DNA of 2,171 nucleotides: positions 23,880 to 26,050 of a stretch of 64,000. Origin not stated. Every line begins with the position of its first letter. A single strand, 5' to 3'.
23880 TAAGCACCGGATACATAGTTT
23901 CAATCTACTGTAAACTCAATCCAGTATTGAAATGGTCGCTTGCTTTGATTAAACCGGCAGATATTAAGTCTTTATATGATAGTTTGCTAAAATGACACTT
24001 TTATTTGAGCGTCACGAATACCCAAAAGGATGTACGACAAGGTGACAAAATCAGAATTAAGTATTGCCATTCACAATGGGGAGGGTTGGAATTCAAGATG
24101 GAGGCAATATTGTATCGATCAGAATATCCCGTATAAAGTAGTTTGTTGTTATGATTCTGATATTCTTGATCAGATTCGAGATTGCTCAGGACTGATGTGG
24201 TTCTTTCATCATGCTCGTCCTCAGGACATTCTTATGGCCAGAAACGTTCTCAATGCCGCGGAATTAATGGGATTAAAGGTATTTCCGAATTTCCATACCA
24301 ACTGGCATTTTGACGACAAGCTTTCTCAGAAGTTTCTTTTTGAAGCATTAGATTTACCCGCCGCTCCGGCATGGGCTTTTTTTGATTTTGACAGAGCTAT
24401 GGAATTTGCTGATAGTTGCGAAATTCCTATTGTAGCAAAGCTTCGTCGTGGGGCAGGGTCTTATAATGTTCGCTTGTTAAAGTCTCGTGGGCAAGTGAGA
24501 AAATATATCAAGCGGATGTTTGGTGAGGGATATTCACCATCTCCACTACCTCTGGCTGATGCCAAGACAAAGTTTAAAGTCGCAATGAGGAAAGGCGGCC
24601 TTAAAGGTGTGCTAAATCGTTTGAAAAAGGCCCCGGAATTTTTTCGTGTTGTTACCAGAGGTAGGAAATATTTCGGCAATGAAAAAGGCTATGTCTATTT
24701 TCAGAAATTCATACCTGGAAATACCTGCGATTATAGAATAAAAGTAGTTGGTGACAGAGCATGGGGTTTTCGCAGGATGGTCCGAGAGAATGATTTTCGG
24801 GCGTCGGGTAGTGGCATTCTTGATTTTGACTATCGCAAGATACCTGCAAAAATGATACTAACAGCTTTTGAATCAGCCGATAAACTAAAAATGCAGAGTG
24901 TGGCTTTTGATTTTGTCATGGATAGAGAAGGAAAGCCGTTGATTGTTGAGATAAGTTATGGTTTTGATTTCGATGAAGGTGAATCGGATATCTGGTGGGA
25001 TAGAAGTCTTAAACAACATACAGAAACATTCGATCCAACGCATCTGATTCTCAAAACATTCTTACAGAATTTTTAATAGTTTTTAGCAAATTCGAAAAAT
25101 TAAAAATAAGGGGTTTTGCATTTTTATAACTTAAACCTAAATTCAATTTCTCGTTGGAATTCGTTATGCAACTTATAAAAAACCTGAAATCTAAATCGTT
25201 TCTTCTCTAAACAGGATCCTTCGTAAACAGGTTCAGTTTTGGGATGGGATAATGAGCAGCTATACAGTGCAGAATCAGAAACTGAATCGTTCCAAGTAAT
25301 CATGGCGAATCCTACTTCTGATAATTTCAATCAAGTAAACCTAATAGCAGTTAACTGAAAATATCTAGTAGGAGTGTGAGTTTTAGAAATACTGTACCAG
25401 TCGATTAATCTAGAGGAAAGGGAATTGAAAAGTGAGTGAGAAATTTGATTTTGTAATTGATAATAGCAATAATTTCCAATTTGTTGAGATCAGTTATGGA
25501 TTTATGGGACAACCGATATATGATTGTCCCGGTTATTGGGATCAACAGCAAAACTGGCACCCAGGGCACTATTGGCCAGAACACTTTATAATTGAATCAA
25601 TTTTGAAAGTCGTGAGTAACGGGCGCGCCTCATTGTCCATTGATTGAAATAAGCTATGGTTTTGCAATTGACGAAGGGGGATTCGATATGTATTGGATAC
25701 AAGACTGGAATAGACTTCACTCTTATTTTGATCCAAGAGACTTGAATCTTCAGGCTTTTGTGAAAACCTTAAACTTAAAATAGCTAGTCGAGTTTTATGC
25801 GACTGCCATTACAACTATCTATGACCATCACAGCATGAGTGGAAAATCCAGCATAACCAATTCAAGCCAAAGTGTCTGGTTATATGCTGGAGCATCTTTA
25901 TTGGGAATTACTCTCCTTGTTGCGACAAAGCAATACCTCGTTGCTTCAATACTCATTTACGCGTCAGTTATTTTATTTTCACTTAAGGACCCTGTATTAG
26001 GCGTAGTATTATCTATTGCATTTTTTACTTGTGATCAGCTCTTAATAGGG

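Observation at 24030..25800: ATP-grasp gene followed by two tandem, diverged copies of its own C-terminal ~45 codons (one with its own SD+GTG start)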

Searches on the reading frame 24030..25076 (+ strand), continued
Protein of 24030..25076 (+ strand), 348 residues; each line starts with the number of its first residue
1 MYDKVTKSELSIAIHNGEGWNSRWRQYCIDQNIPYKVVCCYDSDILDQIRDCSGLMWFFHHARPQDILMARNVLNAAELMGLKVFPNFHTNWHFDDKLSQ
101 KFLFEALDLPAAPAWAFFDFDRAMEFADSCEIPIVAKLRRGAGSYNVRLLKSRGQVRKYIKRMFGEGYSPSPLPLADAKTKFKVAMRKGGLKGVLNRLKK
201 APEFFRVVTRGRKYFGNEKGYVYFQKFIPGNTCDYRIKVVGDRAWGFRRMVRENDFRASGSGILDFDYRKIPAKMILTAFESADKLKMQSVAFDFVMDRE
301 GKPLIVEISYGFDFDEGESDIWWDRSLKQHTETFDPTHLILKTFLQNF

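Call 41: find_encoding_contigs(protein=P0133, flank=10000, max_places=3)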
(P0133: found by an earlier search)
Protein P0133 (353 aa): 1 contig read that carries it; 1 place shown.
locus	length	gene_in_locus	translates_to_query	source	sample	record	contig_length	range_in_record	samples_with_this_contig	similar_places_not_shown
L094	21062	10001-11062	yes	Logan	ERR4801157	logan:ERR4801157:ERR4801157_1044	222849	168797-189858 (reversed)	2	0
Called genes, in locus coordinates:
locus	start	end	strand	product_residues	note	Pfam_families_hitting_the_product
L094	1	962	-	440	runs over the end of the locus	PF05195:AMP_N, PF00557:Peptidase_M24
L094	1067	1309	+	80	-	-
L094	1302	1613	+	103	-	PF05164:ZapA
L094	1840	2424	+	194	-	PF01812:5-FTHF_cyc-lig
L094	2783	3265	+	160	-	PF01878:EVE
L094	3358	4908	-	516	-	PF00291:PALP, PF00585:Thr_dehydrat_C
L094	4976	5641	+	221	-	PF06026:Rib_5-P_isom_A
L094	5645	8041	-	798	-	PF04733:Coatomer_E (faint), PF12895:ANAPC3 (faint), PF25058:ARM_TT21 (faint), PF25060:ARM_TT21_2nd (faint), PF00515:TPR_1 (faint), PF05843:Suf (faint), PF23914:TPR_CcmH_CycH, PF14559:TPR_19, +18 more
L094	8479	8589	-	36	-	-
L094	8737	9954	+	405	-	PF01943:Polysacc_synt (weak)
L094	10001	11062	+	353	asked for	-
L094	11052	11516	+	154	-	-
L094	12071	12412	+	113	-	-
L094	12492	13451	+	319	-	-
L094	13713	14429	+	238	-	PF13489:Methyltransf_23, PF05219:DREV (weak), PF13847:Methyltransf_31, PF08241:Methyltransf_11, PF08242:Methyltransf_12, PF13649:Methyltransf_25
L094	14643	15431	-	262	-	PF00535:Glycos_transf_2, PF10111:Glyco_tranf_2_2, PF13506:Glyco_transf_21 (faint), PF13641:Glyco_tranf_2_3 (weak)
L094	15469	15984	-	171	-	PF00132:Hexapep (weak)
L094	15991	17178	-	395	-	PF20706:GT4-conflict (weak), PF00534:Glycos_transf_1, PF13692:Glyco_trans_1_4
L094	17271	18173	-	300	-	PF13191:AAA_16, PF13245:AAA_19 (faint), PF01443:Viral_helicase1 (weak), PF13401:AAA_22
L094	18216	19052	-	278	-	PF01656:CbiA (weak), PF10609:ParA (weak)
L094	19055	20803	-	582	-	PF02706:Wzz (weak)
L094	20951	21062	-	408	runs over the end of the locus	-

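Call 43: search_solved_structures(query=A3, max_evalue=0.01)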
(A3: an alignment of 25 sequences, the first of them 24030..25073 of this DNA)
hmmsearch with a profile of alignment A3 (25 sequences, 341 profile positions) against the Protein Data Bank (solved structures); distinct sequences matched with E-value up to 0.01: 2.
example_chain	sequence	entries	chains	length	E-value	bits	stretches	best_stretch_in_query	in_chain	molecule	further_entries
5zct_A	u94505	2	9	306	1.4e-05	27.4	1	208-305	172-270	Ribosomal protein S6--L-glutamate ligase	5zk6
4iwx_A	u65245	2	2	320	1.6e-05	27.2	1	208-305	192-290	Ribosomal protein S6 modification protein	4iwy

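Call 49: search_protein_families(library=pfam, proteins=[L094:11052-11516:+, L094:12071-12412:+, L094:12492-13451:+, L004:7335-8945:+, L091:3329-4735:+], max_evalue=0.01)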
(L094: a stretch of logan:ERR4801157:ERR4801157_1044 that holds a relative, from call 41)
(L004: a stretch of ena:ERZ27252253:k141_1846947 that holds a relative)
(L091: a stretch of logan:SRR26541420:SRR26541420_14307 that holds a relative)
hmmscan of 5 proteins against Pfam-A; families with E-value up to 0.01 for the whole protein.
L094:11052-11516:+ (154 aa): 0 families

L094:12071-12412:+ (113 aa): 1 family
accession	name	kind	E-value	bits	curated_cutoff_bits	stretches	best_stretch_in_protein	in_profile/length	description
PF04932.20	Wzy_C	-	0.00038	20.7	31.7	1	14-37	126-149/149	O-Antigen ligase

L094:12492-13451:+ (319 aa): 0 families

L004:7335-8945:+ (536 aa): 3 families
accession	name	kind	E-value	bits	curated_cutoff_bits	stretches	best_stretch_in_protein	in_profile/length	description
PF13320.12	GH123_cat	-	1.1e-17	64.8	23.1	1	288-480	144-320/324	Glycoside hydrolase 123, catalytic domain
PF19543.5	GH123_N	-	0.0017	16.7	22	1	122-179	251-308/969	Glycoside hydrolase 123, N-terminal domain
PF22680.2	Glyco_hydro_123_N_2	-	0.0019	18.5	27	1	125-160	105-140/142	Glycoside hydrolase 123 N-terminal domain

L091:3329-4735:+ (468 aa): 0 families

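Call 51: find_related_loci(query=window:24030-25073:+, collection=metagenome_contigs, flank=4000)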
Query window:24030-25073:+ (348 aa) in metagenome_contigs; peptide patterns used: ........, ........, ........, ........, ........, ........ (x = any residue, [..] = any of these).
166 stretches matched a pattern; 106 encode a relative of the query (tblastn E <= 1e-3); the best 80 are kept; 80 distinct loci.
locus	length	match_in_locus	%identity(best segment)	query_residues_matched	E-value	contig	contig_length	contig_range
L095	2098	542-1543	63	12-344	6e-154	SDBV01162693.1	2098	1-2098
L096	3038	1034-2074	45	1-346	3e-105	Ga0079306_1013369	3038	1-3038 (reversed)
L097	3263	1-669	62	123-344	5e-92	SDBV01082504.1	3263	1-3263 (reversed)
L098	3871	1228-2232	42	10-347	6e-86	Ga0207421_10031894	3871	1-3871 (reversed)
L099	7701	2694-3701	42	10-347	4e-85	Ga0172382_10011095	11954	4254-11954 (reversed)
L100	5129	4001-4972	44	10-336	3e-84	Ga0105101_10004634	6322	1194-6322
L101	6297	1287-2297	44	7-347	2e-84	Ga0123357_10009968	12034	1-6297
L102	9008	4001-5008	43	9-346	3e-83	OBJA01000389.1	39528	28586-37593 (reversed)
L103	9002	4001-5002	44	9-345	3e-82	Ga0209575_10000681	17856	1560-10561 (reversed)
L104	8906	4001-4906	43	9-312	3e-82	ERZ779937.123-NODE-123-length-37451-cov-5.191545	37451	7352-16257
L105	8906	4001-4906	43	9-312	3e-82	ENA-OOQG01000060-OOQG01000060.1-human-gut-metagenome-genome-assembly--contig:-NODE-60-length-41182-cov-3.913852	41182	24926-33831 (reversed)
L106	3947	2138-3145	42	10-346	3e-82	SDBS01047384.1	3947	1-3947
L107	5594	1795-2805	41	8-346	7e-82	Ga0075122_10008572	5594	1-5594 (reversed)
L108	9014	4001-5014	41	9-348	9e-82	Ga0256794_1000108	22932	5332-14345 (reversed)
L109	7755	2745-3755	41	8-346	8e-82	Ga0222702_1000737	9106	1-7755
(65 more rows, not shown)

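Call 56: search_protein_families(library=pfam, proteins=[L057:8065-8895:+, L057:8892-10004:+, L057:10001-11020:+, L057:11093-11518:+, L057:11642-12661:+, L057:12773-13789:+], max_evalue=0.01)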
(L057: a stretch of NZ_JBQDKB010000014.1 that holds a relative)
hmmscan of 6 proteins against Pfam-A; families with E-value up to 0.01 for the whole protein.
L057:8065-8895:+ (276 aa): 6 families
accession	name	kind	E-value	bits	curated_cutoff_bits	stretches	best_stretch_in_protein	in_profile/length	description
PF00535.33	Glycos_transf_2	-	5.2e-37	127.8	23.3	1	3-153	1-157/168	Glycosyl transferase family 2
PF10111.15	Glyco_tranf_2_2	-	3.9e-25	89.3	27.3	1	3-206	1-223/276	Glycosyltransferase like family 2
PF13641.12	Glyco_tranf_2_3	-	3.2e-16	60.5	27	1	2-202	3-214/230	Glycosyltransferase like family 2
PF13632.12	Glyco_trans_2_3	-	0.00016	22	27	1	80-191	1-116/198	Glycosyl transferase family group 2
PF15941.10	FidL_like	-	0.002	18.9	27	1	180-237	10-68/87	FidL-like putative membrane protein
PF03031.24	NIF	-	0.0087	16.2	21.8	0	12-56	36-80/160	NLI interacting factor-like phosphatase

L057:8892-10004:+ (370 aa): 1 family
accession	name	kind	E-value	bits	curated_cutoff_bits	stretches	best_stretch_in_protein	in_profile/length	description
PF09587.15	PGA_cap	-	1.2e-49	169.6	27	1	6-232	5-254/255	Bacterial capsule synthesis protein PGA_cap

L057:10001-11020:+ (339 aa): 2 families
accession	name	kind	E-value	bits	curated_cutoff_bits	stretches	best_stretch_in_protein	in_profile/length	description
PF08443.16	RimK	-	3.8e-08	33.6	21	1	210-307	76-176/188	RimK-like ATP-grasp domain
PF02786.22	CPSase_L_D2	-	0.00026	21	19.8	1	88-161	1-76/211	Carbamoyl-phosphate synthase L chain, ATP binding domain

L057:11093-11518:+ (141 aa): 1 family
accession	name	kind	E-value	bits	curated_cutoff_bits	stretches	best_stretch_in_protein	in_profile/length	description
PF08443.16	RimK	-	8.7e-05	22.6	21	1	3-87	78-163/188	RimK-like ATP-grasp domain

L057:11642-12661:+ (339 aa): 1 family
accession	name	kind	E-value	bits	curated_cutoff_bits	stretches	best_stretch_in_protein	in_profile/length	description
PF14897.12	EpsG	-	6.6e-46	157.4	30.1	1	25-335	3-326/326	EpsG family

L057:12773-13789:+ (338 aa): 7 families
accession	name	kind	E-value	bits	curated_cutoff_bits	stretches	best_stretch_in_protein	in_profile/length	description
PF01370.27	Epimerase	-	4.2e-60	203.6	20.9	1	18-263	1-240/240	NAD dependent epimerase/dehydratase family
PF16363.11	GDP_Man_Dehyd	-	6e-52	177.6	27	1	19-330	1-331/332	GDP-mannose 4,6 dehydratase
PF02719.21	Polysacc_synt_2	-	2.7e-19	69.9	20.2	1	19-283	2-249/293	Polysaccharide biosynthesis protein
PF01073.25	3Beta_HSD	-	1.8e-18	67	22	1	19-255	1-235/280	3-beta hydroxysteroid dehydrogenase/isomerase family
PF07993.18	NAD_binding_4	-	2.2e-08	34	20.1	1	20-160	1-154/258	Male sterility protein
PF13460.12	NAD_binding_10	-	0.00028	21.3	27.2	1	24-156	3-114/184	NAD(P)H-binding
PF04321.23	RmlD_sub_bind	-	0.0034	16.9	27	1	19-198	4-154/287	RmlD substrate binding domain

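Call 67: predict_structure(alignment_id=A3)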
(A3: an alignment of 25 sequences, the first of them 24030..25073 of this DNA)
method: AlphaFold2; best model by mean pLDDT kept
length: 348 residues; sequences in the alignment: 25
mean_pLDDT: 87.4   pTM: 0.84
mean pLDDT of the five models: 87.4, 87.4, 86.3, 85.9, 84.9
residues with pLDDT >= 90: 206; 70-90: 110; 50-70: 29; < 50: 3
segments of 3 or more residues with pLDDT < 50: 1-3
pLDDT, mean of each block of 10 residues (from residue 1): 58 93 94 95 96 93 81 93 91 85 96 97 98 92 79 98 93 67 75 80 74 80 93 90 92 70 84 97 94 93 92 71 95 90 90
secondary structure, 60 per line:
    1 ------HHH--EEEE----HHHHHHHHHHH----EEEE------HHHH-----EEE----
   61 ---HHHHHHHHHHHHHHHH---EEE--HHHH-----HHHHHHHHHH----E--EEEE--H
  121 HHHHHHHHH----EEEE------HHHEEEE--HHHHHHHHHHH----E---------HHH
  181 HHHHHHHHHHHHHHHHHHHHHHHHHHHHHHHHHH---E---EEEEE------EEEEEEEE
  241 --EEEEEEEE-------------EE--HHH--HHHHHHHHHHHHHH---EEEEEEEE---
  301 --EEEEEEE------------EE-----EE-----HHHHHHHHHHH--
elements in order: E12-15 H20-30 E35-38 H45-48 E54-56 H64-79 E83-85 H88-91 H97-106 E114-117 H120-129 E134-137 E147-150 H153-163 H178-214 E222-226 E233-240 E243-250 H273-286 E290-297 E303-309 H336-346

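Call 69: fold_search(model_id=the predicted structure, library=pdb)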
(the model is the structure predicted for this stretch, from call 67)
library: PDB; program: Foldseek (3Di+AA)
matches with E <= 10: 1476; with E <= 0.001: 583
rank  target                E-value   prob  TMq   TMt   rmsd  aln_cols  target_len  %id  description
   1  3vpb_B                2.2e-13  1.00  0.59  0.71   4.7       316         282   11  ArgX from Sulfolobus tokodaii complexed with LysW/Glu/ADP/Mg/Zn/Sulfate (released 2013-02-27)
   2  3vpc_C                3.1e-13  1.00  0.60  0.74   4.5       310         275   11  ArgX from Sulfolobus tokodaii complexed with ADP (released 2013-02-27)
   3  3vpd_A                3.7e-13  1.00  0.58  0.70   6.9       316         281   13  LysX from Thermus thermophilus complexed with AMP-PNP (released 2013-02-27)
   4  3vpb_A                5.4e-13  1.00  0.56  0.68   4.8       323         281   11  ArgX from Sulfolobus tokodaii complexed with LysW/Glu/ADP/Mg/Zn/Sulfate (released 2013-02-27)
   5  3vpd_B                1.8e-12  1.00  0.54  0.68   9.3       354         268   15  LysX from Thermus thermophilus complexed with AMP-PNP (released 2013-02-27)
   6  4iwx                  2.2e-12  1.00  0.62  0.72   6.7       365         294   15  Rimk structure at 2.85A (released 2013-05-08)
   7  8evy_C                2.4e-12  1.00  0.50  0.54   7.8       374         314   11  DdlB from Pseudomonas aeruginosa PAO1 in complex with ATP and D-ala-D-ala (released 2023-08-30)
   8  2dln                  3.0e-12  1.00  0.54  0.60   7.2       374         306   11  VANCOMYCIN RESISTANCE: STRUCTURE OF D-ALANINE:D-ALANINE LIGASE AT 2.3 ANGSTROMS RESOLUTION (released 1995-11-01)
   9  4zqi_C                3.4e-12  1.00  0.52  0.58   5.5       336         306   12  Crystal structure of Apo D-alanine-D-alanine ligase(DDL) from Yersinia pestis (released 2016-01-13)
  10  1iow                  6.2e-12  1.00  0.53  0.59   8.2       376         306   11  COMPLEX OF Y216F D-ALA:D-ALA LIGASE WITH ADP AND A PHOSPHORYL PHOSPHINATE (released 1997-02-12)
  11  4zqi_B                7.4e-12  1.00  0.49  0.58   6.0       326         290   12  Crystal structure of Apo D-alanine-D-alanine ligase(DDL) from Yersinia pestis (released 2016-01-13)
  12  8evz_C                7.4e-12  1.00  0.51  0.55   7.3       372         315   11  DdlB from Pseudomonas aeruginosa PAO1 in complex with ADP and phosphorylated D-cycloserine (released 2023-08-30)
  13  1uc9_A                7.9e-12  1.00  0.55  0.72   7.8       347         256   14  Crystal structure of a lysine biosynthesis enzyme, Lysx, from thermus thermophilus HB8 (released 2003-09-23)
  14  8evy_A                8.9e-12  1.00  0.54  0.58   7.0       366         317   12  DdlB from Pseudomonas aeruginosa PAO1 in complex with ATP and D-ala-D-ala (released 2023-08-30)
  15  4zqi_D                1.0e-11  1.00  0.53  0.61   7.1       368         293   11  Crystal structure of Apo D-alanine-D-alanine ligase(DDL) from Yersinia pestis (released 2016-01-13)
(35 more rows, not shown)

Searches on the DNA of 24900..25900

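Call 48: search_rna_families(source=window, start=24900, end=25900, threshold=evalue, max_evalue=1)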
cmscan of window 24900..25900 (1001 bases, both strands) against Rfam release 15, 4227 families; matches with E-value up to 1: 0.
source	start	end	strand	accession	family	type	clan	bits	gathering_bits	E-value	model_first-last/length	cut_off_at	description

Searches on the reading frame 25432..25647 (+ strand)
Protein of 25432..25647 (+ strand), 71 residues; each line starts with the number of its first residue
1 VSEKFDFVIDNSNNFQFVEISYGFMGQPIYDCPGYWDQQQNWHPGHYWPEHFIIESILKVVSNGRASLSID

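Call 6: search_protein_families(library=pfam, proteins=[window:25432-25647:+], max_evalue=0.1)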
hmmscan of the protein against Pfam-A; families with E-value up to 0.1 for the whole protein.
window:25432-25647:+ (71 aa): 0 families

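Call 7: search_protein_families(library=ncbifam, proteins=[window:25432-25647:+], max_evalue=0.1)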
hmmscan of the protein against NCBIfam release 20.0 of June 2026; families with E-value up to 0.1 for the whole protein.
window:25432-25647:+ (71 aa): 0 families

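Call 39: find_encoding_contigs(protein=window:25432-25647:+, flank=10000, max_places=6)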
Protein window:25432-25647:+ (71 aa): 1 contig read that carries it; 1 place shown.
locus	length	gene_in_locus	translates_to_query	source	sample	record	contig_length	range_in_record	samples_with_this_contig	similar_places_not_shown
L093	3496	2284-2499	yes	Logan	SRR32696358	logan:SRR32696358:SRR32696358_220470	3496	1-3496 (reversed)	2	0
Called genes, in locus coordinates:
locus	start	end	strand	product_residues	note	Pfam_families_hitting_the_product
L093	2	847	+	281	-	?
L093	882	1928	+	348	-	-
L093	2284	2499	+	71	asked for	-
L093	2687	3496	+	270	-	?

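Call 49: search_protein_families(library=pfam, proteins=[L094:11052-11516:+, L094:12071-12412:+, L094:12492-13451:+, L091:3329-4735:+], max_evalue=0.01)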
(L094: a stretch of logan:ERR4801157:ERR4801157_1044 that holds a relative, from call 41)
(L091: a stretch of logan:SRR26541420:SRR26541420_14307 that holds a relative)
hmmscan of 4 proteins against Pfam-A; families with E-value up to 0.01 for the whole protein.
L094:11052-11516:+ (154 aa): 0 families

L094:12071-12412:+ (113 aa): 1 family
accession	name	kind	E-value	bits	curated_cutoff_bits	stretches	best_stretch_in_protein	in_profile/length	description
PF04932.20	Wzy_C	-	0.00038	20.7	31.7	1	14-37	126-149/149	O-Antigen ligase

L094:12492-13451:+ (319 aa): 0 families

L091:3329-4735:+ (468 aa): 0 families

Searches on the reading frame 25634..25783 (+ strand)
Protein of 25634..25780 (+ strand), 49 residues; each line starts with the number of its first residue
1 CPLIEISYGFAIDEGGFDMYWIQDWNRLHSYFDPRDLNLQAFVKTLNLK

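Call 6: search_protein_families(library=pfam, proteins=[window:25640-25783:+], max_evalue=0.1)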
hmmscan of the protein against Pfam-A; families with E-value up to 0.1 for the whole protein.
window:25640-25783:+ (47 aa): 0 families

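Call 7: search_protein_families(library=ncbifam, proteins=[window:25640-25783:+], max_evalue=0.1)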
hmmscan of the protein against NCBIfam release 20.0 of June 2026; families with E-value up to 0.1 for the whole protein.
window:25640-25783:+ (47 aa): 1 family
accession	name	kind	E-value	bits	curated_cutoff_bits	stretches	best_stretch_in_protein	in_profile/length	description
NF038118.1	PEP_CTERM_CCXG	equivalog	0.057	13.1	90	1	9-46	104-141/199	CCXG family PEP-CTERM protein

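Call 33: find_homologous_proteins(query=window:25634-25780:+, max_evalue=10)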
Query seq(49 aa): no candidate shares three 5-residue words with the query. No homologue found.

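Call 49: search_protein_families(library=pfam, proteins=[L094:11052-11516:+, L094:12071-12412:+, L094:12492-13451:+, L091:3329-4735:+], max_evalue=0.01)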
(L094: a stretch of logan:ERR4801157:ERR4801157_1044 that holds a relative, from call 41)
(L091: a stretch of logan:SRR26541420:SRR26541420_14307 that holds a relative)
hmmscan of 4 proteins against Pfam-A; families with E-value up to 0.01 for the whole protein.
L094:11052-11516:+ (154 aa): 0 families

L094:12071-12412:+ (113 aa): 1 family
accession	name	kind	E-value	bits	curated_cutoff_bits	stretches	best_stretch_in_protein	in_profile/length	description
PF04932.20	Wzy_C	-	0.00038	20.7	31.7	1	14-37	126-149/149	O-Antigen ligase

L094:12492-13451:+ (319 aa): 0 families

L091:3329-4735:+ (468 aa): 0 families
